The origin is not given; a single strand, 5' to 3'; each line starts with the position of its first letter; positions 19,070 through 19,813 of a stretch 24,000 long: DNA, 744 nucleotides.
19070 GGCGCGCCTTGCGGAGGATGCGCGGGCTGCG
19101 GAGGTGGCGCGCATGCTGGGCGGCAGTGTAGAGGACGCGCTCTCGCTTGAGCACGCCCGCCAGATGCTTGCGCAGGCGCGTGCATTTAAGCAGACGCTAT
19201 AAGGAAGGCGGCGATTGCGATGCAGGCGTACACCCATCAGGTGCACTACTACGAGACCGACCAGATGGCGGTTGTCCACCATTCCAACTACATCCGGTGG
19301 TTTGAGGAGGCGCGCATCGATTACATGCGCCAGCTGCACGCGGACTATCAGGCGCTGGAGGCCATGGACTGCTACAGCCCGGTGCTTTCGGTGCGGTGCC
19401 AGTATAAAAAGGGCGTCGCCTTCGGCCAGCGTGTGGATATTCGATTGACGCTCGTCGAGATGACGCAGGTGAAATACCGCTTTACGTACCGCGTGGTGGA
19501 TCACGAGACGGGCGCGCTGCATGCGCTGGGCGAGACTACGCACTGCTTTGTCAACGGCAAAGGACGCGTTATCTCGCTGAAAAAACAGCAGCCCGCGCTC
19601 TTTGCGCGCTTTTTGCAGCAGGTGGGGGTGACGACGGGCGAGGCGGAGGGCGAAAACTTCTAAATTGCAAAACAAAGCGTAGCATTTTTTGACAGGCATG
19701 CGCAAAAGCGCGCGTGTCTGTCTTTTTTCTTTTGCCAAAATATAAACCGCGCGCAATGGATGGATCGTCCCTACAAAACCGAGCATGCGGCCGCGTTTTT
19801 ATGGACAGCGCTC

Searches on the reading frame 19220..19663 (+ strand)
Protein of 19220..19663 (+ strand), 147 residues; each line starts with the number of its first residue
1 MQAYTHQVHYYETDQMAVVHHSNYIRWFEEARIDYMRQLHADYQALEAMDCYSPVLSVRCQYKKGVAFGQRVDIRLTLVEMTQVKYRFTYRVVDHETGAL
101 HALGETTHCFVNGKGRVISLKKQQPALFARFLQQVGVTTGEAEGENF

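Call 45: search_protein_families(library=pfam, proteins=[window:19220-19663:+], max_evalue=0.001)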
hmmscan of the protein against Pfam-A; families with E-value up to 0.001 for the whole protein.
window:19220-19663:+ (147 aa): 2 families
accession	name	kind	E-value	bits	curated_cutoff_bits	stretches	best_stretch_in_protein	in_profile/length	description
PF13279.12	4HBT_2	-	4.2e-17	63.2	25.5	1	9-124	2-110/122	Thioesterase-like superfamily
PF03061.28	4HBT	-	6.2e-09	36.5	20.6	1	18-96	3-74/79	Thioesterase superfamily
